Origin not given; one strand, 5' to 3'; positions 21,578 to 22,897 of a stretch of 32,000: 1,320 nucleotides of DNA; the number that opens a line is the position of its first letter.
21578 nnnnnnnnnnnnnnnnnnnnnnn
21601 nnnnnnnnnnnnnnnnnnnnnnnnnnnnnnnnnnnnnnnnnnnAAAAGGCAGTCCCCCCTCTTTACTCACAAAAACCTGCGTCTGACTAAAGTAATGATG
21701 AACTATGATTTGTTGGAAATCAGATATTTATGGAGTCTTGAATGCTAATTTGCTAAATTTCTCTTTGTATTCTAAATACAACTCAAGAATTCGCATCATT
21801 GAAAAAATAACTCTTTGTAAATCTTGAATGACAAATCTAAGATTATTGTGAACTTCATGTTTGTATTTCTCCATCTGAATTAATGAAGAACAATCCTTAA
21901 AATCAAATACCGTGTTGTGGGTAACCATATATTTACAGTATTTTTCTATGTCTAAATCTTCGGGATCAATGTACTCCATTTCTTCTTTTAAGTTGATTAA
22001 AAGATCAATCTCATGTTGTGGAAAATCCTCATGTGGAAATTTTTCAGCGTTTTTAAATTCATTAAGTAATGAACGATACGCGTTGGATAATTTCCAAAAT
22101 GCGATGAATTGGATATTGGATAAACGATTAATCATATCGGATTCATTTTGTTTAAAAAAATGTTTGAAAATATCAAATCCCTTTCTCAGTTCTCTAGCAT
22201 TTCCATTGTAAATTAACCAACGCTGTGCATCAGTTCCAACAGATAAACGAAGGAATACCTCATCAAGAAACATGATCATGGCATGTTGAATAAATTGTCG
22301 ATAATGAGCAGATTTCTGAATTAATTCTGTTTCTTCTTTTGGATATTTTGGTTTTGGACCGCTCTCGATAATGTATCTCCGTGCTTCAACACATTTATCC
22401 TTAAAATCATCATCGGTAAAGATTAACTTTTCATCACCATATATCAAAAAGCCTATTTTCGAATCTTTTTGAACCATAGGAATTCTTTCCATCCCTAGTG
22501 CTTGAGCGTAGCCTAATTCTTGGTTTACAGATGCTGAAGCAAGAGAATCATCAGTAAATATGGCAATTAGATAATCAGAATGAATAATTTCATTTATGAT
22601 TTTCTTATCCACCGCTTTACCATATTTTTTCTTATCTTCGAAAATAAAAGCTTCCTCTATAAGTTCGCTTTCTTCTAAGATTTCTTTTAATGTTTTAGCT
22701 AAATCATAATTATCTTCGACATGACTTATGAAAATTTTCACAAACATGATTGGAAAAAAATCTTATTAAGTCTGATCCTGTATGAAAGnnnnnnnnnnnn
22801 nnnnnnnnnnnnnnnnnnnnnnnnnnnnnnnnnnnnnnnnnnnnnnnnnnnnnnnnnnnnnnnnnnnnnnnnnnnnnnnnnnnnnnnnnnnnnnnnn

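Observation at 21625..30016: Intact casposon: Cas1 integrase plus protein-primed PolB between perfect TIRs, with no CRISPR context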

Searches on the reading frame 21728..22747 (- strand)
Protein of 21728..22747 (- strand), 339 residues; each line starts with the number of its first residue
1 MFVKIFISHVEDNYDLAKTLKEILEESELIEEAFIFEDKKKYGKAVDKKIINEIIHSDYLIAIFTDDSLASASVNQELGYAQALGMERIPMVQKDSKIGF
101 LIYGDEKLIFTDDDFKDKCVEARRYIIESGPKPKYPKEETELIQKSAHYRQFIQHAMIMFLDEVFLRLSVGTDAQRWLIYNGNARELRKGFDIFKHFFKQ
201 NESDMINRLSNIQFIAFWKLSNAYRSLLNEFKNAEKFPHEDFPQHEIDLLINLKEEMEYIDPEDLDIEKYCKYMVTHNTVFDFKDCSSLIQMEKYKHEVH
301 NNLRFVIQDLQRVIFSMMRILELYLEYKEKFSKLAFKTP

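Call 7: search_protein_families(library=pfam, proteins=[window:21728-22747:-], max_evalue=0.01)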
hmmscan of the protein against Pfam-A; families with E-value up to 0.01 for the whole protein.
window:21728-22747:- (339 aa): 3 families
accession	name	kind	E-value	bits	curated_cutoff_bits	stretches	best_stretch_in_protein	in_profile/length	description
PF13676.11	TIR_2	-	1.1e-07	32.8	28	1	5-83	1-77/122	TIR domain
PF10137.14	CAP12-PCTIR_TIR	-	0.00016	22.1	24.7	1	4-72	1-67/119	CAP12/Pycsar effector protein, TIR domain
PF05014.21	Nuc_deoxyrib_tr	-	0.0061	17.1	28.8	0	39-87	45-92/117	Nucleoside 2-deoxyribosyltransferase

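Call 24: search_protein_families(library=padloc, proteins=[window:21728-22747:-], max_evalue=0.01)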
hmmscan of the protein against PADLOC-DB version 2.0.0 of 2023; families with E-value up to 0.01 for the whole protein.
window:21728-22747:- (339 aa): 4 families
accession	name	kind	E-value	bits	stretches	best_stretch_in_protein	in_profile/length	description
PDLC02961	RT-TIR_XII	-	2.4e-05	21.4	1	3-112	348-445/475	single gene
PDLC00419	ThsB1|ThsB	-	8.1e-05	20.5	1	4-108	29-135/165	TIR-like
PDLC00423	ThsB1|ThsB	-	0.0013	16.4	1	3-86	36-122/190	TIR-like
PDLC00436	ThsB1|ThsB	-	0.0047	14.4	0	4-89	37-125/183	TIR-like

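Call 25: search_protein_families(library=ncbifam, proteins=[window:21728-22747:-], max_evalue=0.01)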
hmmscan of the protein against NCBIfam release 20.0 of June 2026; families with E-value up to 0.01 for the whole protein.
window:21728-22747:- (339 aa): 1 family
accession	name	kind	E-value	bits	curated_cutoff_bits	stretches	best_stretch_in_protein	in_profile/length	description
NF042941.1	Retron_TIR_antiphage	equivalog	1.6e-05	23.9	600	1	4-105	341-435/464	TIR domain-containing anti-phage reverse transcriptase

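Call 26: search_protein_families(library=phrogs, proteins=[window:21728-22747:-], max_evalue=0.01)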
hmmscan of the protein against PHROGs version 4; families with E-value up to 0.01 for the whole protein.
window:21728-22747:- (339 aa): 3 families
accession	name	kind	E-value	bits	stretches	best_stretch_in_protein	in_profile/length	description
phrog_3634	-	unknown function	5.4e-05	23.9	1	39-104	46-108/237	-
phrog_29177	-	unknown function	0.00039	21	1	4-93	5-97/250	-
phrog_6988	-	unknown function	0.0027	18.6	0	214-257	7-53/135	-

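Call 57: find_homologous_proteins(query=window:21728-22747:-, max_evalue=0.001)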
Query window:21728-22747:- (339 aa): 19 proteins with E <= 0.001 among 2506 candidates.
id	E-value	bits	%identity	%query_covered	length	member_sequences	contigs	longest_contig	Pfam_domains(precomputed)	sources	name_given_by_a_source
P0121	8.8e-221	750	100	100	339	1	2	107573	PF13676.12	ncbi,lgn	-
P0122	2.7e-186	637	85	99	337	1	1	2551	PF13676.12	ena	-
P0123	3.1e-159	548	75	99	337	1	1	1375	PF13676.12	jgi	-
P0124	1.3e-111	391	55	99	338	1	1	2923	PF13676.12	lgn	-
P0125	6.9e-75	270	40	99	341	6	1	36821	PF13676.12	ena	-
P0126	1.7e-73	266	42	99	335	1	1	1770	PF13676.12,PF10137.15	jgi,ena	-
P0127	1.3e-69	253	39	100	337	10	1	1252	PF13676.12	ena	-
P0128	6.5e-69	251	40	100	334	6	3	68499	PF13676.12,PF10137.15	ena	-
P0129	8.6e-68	247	39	99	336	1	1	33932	PF13676.12,PF10137.15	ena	-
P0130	2.2e-62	229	37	100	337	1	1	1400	PF13676.12,PF10137.15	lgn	-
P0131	4.5e-54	202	35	90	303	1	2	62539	-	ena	-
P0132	1.5e-53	200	37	99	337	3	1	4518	PF13676.12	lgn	-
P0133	9.9e-49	185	35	99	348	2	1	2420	PF13676.12,PF10137.15,PF08937.17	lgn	-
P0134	2.0e-48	184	40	78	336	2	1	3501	PF13676.12,PF10137.15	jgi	-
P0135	4.9e-41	159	35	82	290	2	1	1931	-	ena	-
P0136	5.1e-28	116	50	40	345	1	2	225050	PF13676.12,PF10137.15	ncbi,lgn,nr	ncbi:hypothetical protein YTPLAS73_09580 [Nitrosarchaeum sp.]|nr:hypothetical protein YTPLAS73_09580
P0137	1.8e-27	115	38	60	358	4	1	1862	PF13676.12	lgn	-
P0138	3.2e-12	65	38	34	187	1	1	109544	PF01582.26,PF13676.12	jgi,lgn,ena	-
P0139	3.1e-10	58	34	39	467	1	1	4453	PF13676.12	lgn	-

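Call 58: find_encoding_contigs(protein=P0121, flank=10000, max_places=4)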
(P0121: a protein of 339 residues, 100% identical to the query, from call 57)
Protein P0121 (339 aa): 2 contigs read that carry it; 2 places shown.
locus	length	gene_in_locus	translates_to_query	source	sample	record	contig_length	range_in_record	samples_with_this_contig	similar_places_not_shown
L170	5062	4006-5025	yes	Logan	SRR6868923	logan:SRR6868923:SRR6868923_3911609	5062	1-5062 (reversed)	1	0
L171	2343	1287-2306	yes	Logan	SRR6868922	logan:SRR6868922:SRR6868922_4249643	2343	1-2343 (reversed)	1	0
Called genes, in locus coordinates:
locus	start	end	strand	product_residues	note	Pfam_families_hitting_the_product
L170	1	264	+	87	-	?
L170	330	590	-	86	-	-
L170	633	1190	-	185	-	-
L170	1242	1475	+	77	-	-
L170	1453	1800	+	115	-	-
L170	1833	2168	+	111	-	-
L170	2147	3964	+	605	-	PF03175:DNA_pol_B_2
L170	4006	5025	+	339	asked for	PF13676:TIR_2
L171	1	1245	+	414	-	?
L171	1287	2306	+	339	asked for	PF13676:TIR_2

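Call 60: find_encoding_contigs(protein=P0125, flank=10000, max_places=2)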
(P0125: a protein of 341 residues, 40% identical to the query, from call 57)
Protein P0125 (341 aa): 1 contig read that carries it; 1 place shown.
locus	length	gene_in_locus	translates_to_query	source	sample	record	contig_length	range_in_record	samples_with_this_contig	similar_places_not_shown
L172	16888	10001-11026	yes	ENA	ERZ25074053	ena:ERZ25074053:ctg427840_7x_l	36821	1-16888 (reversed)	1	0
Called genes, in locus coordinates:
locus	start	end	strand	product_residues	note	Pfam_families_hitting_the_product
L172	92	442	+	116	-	-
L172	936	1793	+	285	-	PF13565:HTH_32, PF13358:DDE_3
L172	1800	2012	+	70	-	-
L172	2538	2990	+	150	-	-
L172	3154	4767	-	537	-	PF20469:OLD-like_TOPRIM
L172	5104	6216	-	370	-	PF13551:HTH_29 (weak), PF13565:HTH_32 (weak), PF13592:HTH_33, PF13358:DDE_3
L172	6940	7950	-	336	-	-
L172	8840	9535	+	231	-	-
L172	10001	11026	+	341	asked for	PF13676:TIR_2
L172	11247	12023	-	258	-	PF01936:NYN, PF12872:OST-HTH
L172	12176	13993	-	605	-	PF03050:DDE_Tnp_IS66 (weak)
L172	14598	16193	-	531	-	-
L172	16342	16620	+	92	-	-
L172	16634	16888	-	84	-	?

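Call 61: find_encoding_contigs(protein=P0128, flank=10000, max_places=2)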
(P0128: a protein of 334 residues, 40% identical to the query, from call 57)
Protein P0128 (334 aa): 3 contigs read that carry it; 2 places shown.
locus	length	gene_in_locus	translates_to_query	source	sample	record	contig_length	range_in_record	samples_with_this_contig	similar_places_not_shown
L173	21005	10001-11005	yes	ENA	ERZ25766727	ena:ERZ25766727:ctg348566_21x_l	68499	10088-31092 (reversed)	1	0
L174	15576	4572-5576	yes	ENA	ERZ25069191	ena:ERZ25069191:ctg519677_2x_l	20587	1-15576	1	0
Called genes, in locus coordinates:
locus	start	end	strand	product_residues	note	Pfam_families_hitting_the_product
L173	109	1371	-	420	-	PF13613:HTH_Tnp_4 (faint), PF01609:DDE_Tnp_1, PF13359:DDE_Tnp_4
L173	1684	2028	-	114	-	-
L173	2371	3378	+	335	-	PF13551:HTH_29 (weak), PF07592:DDE_Tnp_ISAZ013 (faint), PF13592:HTH_33, PF13358:DDE_3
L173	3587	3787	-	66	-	-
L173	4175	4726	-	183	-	-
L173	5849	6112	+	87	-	PF13384:HTH_23 (weak), PF13551:HTH_29, PF13565:HTH_32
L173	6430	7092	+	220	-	PF13358:DDE_3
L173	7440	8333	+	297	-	-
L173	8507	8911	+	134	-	PF13011:LZ_Tnp_IS481 (weak), PF13384:HTH_23, PF13518:HTH_28 (weak), PF13551:HTH_29, PF13565:HTH_32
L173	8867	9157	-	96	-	PF13358:DDE_3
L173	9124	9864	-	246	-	PF13551:HTH_29, PF13565:HTH_32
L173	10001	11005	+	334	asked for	PF10137:CAP12-PCTIR_TIR (weak), PF13676:TIR_2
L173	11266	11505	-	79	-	-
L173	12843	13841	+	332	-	PF13384:HTH_23 (faint), PF13518:HTH_28 (weak), PF13551:HTH_29, PF13565:HTH_32, PF13592:HTH_33, PF13358:DDE_3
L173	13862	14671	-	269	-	PF13565:HTH_32 (weak), PF13592:HTH_33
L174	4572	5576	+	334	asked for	PF10137:CAP12-PCTIR_TIR (weak), PF13676:TIR_2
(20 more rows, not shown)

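Call 74: predict_structure(alignment_id=A2)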
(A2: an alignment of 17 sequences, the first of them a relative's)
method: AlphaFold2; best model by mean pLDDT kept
length: 339 residues; sequences in the alignment: 17
mean_pLDDT: 85.1   pTM: 0.63
mean pLDDT of the five models: 85.1, 84.7, 83.3, 77.6, 71.1
residues with pLDDT >= 90: 153; 70-90: 147; 50-70: 37; < 50: 2
segments of 3 or more residues with pLDDT < 50: none
pLDDT, mean of each block of 10 residues (from residue 1): 85 90 91 77 56 79 78 79 81 80 72 93 89 70 84 91 95 89 88 95 94 96 93 66 86 91 91 82 91 90 94 96 89 73
secondary structure, 60 per line:
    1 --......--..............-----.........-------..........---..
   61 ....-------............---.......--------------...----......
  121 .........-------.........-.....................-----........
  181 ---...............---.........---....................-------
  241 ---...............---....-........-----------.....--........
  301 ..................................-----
elements in order: E3-8 H11-24 E30-35 H46-55 E59-64 H72-83 E87-93 E108-110 H115-129 H137-145 H147-167 H173-180 H184-198 H202-210 H214-233 H244-258 H262-265 H267-274 H286-290 H293-334

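Call 76: fold_search(model_id=the predicted structure, library=pdb)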
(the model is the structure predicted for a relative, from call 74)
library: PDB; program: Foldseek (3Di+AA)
matches with E <= 10: 1005; with E <= 0.001: 0
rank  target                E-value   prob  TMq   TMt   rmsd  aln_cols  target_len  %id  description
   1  9lmq_A                1.0e-03  1.00  0.34  0.37   6.0       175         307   20  Cryo-EM structure of TIR-STING/c-di-GMP complex (released 2025-08-27)
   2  9mw2_B                1.5e-03  1.00  0.30  0.70   4.1       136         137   16  Structure of SARM1 TIR domain bound to G6831 (released 2026-02-04)
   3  9lmq_D                3.0e-03  1.00  0.34  0.36   6.1       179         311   21  Cryo-EM structure of TIR-STING/c-di-GMP complex (released 2025-08-27)
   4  6o0u_A                3.1e-03  1.00  0.30  0.68   4.0       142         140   15  Crystal structure of the TIR domain H685A mutant from human SARM1 (released 2019-09-04)
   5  9lmq_B                3.1e-03  1.00  0.36  0.38   5.5       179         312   20  Cryo-EM structure of TIR-STING/c-di-GMP complex (released 2025-08-27)
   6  6o0q_A                3.3e-03  1.00  0.30  0.67   3.4       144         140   14  Crystal structure of the TIR domain from human SARM1 in complex with ribose (released 2019-09-04)
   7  9mw1_B                3.6e-03  1.00  0.30  0.69   4.0       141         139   15  Structure of SARM1 TIR domain bound to G8758 (released 2026-02-04)
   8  9ugj_B                3.6e-03  1.00  0.29  0.66   4.7       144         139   15  Structure of SARM1 bound to SIR3-ADPR (released 2026-02-18)
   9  7un8_C                4.0e-03  1.00  0.33  0.37   7.6       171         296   15  SfSTING with c-di-GMP single fiber (released 2022-07-27)
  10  7un8_A                4.2e-03  1.00  0.32  0.37   7.6       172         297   15  SfSTING with c-di-GMP single fiber (released 2022-07-27)
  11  7uxu_A                4.4e-03  1.00  0.25  0.58   6.7       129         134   20  CryoEM structure of the TIR domain from AbTir in complex with 3AD (released 2022-09-07)
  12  9mw2_A                4.6e-03  1.00  0.30  0.73   4.0       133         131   16  Structure of SARM1 TIR domain bound to G6831 (released 2026-02-04)
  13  9lmr_B                5.3e-03  1.00  0.36  0.40   5.8       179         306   19  Cryo-EM structure of TIR-STING/c-di-GMP complex fiber (released 2025-08-27)
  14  4w8g                  5.6e-03  1.00  0.30  0.75   3.1       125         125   17  Crystal structure of the TIR domain of the Toll-related Receptor TRR-2 from the lower metazoan Hydra magnipapillata (cry (released 2015-09-09)
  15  8yym_A                6.4e-03  1.00  0.29  0.65   4.2       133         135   18  Cryo-EM structure of cylindrical fiber of MyD88 TIR (released 2025-03-26)
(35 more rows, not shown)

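Call 83: predict_structure(alignment_id=A3)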
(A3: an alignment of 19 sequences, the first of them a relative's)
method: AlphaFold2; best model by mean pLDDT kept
length: 220 residues; sequences in the alignment: 19
mean_pLDDT: 86.1   pTM: 0.72
mean pLDDT of the five models: 86.1, 85.5, 84.4, 84.3, 84.0
residues with pLDDT >= 90: 93; 70-90: 112; 50-70: 7; < 50: 8
segments of 3 or more residues with pLDDT < 50: 1-8
pLDDT, mean of each block of 10 residues (from residue 1): 45 71 85 85 79 86 87 83 89 95 93 83 88 96 91 90 95 94 95 94 88 85
secondary structure, 60 per line:
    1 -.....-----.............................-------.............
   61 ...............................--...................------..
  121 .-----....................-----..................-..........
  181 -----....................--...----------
elements in order: H2-6 H12-40 H48-91 H94-112 H127-146 H152-169 H171-180 H186-205

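Call 85: fold_search(model_id=the predicted structure, library=pdb)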
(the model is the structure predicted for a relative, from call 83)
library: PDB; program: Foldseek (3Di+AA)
matches with E <= 10: 178; with E <= 0.001: 0
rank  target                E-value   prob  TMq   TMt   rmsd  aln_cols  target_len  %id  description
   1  8qtt_D                1.1e+00  0.23  0.22  0.21  19.1       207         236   11  Crystal structure of a C-terminally truncated version of Arabidopsis thaliana 14-3-3 omega in complex with a phosphope (released 2023-11-15)
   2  6zc9_C                1.1e+00  0.15  0.20  0.20  19.5       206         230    9  Structure of 14-3-3 gamma in complex with Nedd4-2 14-3-3 binding motif Ser448 (released 2021-07-21)
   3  5c21_B                1.1e+00  0.16  0.23  0.21  26.6       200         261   13  Crystal structure of native HlyD from E. coli (released 2016-02-17)
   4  6ef5_D                1.2e+00  0.14  0.19  0.18  19.9       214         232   11  14-3-3 with peptide (released 2019-10-30)
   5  5c22_A                1.4e+00  0.15  0.24  0.22  25.7       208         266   13  Crystal structure of Zn-bound HlyD from E. coli (released 2016-02-17)
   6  8qtt_C                1.5e+00  0.20  0.22  0.21  19.0       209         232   10  Crystal structure of a C-terminally truncated version of Arabidopsis thaliana 14-3-3 omega in complex with a phosphope (released 2023-11-15)
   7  8qtt_F                1.7e+00  0.18  0.23  0.21  18.8       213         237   10  Crystal structure of a C-terminally truncated version of Arabidopsis thaliana 14-3-3 omega in complex with a phosphope (released 2023-11-15)
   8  6zbt_D                1.7e+00  0.11  0.19  0.19  19.6       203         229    9  Structure of 14-3-3 gamma in complex with Nedd4-2 14-3-3 binding motif Ser342 (released 2021-07-21)
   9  5c22_B                1.8e+00  0.12  0.23  0.20  26.3       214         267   14  Crystal structure of Zn-bound HlyD from E. coli (released 2016-02-17)
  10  8qtt_A                1.9e+00  0.16  0.22  0.22  19.0       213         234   11  Crystal structure of a C-terminally truncated version of Arabidopsis thaliana 14-3-3 omega in complex with a phosphope (released 2023-11-15)
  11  9r2i_B                2.0e+00  0.18  0.24  0.23  20.4       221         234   10  Cryo-EM structure of the complex CDK16:CCNY:14-3-3 (released 2026-03-25)
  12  5c22_C                2.0e+00  0.13  0.26  0.24  31.1       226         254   13  Crystal structure of Zn-bound HlyD from E. coli (released 2016-02-17)
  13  5m35_A                2.0e+00  0.12  0.22  0.21  22.6       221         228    9  The molecular tweezer CLR01 stabilizes a disordered protein-protein interface (released 2017-11-15)
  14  5c21_A                2.1e+00  0.11  0.22  0.19  26.8       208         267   12  Crystal structure of native HlyD from E. coli (released 2016-02-17)
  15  7exe_B                2.2e+00  0.20  0.27  0.26  21.7       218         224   10  Crystal structure of mouse 14-3-3zeta in complex with doubly phosphorylated ADAM22 peptide (released 2021-11-24)
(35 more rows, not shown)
